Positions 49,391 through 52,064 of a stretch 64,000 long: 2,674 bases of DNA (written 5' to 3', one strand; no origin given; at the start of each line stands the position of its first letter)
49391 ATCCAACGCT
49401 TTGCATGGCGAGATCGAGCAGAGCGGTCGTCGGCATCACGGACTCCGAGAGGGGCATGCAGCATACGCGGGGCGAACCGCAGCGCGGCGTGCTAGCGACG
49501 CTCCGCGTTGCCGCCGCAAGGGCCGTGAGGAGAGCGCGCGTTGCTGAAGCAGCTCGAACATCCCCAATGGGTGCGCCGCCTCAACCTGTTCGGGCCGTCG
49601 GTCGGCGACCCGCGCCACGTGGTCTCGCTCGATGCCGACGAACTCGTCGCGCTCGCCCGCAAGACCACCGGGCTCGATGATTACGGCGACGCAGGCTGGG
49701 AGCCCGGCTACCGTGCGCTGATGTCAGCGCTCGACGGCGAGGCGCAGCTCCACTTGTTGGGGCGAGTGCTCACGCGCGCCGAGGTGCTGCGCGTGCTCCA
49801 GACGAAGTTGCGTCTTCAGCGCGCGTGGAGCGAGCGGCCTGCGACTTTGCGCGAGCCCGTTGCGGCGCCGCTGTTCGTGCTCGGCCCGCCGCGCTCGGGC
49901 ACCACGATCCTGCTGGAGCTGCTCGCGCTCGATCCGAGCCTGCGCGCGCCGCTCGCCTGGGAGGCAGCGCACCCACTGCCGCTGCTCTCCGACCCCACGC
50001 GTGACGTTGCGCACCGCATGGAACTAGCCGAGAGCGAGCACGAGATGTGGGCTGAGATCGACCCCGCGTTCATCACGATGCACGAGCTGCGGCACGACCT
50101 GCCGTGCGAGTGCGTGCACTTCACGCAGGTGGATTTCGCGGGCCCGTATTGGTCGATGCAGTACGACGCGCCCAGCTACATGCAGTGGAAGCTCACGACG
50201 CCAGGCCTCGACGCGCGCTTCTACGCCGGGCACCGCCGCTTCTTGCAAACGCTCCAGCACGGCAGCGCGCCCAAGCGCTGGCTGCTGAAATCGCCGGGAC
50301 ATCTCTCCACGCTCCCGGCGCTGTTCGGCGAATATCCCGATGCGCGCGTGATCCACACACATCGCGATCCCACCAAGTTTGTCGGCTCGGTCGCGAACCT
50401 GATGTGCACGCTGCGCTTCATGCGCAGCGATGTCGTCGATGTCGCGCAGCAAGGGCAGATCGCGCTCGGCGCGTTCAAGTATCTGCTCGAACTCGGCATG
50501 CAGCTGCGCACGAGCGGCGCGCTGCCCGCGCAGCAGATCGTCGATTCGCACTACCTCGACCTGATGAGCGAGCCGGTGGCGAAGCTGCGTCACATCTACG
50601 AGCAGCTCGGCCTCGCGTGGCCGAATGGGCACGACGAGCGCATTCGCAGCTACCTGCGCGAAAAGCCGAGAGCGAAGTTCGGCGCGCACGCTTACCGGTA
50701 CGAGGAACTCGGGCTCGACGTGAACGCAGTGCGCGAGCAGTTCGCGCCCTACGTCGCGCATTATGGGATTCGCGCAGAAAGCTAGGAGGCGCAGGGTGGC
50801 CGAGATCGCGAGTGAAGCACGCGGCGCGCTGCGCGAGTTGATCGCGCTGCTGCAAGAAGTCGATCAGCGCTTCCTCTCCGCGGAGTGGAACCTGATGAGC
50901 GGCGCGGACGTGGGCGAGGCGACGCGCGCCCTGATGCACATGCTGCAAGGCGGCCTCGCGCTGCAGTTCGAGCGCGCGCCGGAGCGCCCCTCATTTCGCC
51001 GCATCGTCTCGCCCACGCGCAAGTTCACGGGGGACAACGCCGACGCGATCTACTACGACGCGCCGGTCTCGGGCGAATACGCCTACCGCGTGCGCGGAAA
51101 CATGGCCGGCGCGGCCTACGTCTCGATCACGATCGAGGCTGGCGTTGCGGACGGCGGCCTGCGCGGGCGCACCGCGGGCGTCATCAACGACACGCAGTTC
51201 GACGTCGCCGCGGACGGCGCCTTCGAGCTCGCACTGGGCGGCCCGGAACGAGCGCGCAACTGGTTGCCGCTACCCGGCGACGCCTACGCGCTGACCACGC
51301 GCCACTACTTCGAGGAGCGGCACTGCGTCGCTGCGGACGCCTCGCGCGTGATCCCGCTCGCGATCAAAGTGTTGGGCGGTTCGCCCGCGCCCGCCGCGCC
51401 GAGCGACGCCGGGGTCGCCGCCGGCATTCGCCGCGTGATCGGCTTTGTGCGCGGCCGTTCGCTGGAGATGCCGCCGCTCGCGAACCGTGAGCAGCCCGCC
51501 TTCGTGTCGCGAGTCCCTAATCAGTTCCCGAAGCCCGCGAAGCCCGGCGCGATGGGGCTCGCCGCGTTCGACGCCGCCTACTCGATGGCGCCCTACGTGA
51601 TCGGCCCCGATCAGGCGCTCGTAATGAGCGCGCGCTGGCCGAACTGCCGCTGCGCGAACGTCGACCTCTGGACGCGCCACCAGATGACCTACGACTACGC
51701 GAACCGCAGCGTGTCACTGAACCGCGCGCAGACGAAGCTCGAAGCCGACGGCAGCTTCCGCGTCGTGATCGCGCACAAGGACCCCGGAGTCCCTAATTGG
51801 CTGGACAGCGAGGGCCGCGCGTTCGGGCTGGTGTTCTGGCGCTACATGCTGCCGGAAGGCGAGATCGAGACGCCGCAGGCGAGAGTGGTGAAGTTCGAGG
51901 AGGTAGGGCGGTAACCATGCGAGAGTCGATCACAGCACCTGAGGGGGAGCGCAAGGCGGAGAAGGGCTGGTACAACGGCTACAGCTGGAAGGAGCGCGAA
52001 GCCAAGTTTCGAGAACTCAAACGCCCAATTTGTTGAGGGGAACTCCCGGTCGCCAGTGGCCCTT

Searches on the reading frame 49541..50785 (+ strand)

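Call 21: search_protein_families(library=pfam, proteins=[window:49541-50785:+], max_evalue=0.001)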
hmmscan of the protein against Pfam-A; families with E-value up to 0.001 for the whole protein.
window:49541-50785:+ (414 aa): 3 families
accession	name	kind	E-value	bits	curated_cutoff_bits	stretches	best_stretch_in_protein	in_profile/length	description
PF13469.12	Sulfotransfer_3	-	4.4e-33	115.8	27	1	110-361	1-215/216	Sulfotransferase family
PF00685.33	Sulfotransfer_1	-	1.1e-05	25.4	22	1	111-368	4-191/255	Sulfotransferase domain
PF17784.7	Sulfotransfer_4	-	7.3e-05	23.1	22.8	1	258-302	81-126/215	Sulfotransferase domain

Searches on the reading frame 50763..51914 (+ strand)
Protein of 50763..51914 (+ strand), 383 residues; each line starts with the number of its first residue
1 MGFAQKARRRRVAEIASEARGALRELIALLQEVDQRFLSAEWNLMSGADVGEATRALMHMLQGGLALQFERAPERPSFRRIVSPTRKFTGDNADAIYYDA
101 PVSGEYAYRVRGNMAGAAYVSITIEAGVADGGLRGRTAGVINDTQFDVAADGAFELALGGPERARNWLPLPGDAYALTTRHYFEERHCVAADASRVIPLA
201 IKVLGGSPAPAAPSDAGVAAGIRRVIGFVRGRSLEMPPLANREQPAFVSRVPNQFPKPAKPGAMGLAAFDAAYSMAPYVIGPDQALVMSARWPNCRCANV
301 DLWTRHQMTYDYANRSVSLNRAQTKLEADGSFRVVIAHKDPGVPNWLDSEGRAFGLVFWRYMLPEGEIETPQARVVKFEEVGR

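Call 21: search_protein_families(library=pfam, proteins=[window:50763-51914:+], max_evalue=0.001)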
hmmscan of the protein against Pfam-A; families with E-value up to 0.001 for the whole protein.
window:50763-51914:+ (383 aa): 1 family
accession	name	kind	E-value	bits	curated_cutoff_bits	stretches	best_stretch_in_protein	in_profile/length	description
PF06742.16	DUF1214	-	2.2e-08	35.1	25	0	313-359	54-106/112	Protein of unknown function (DUF1214)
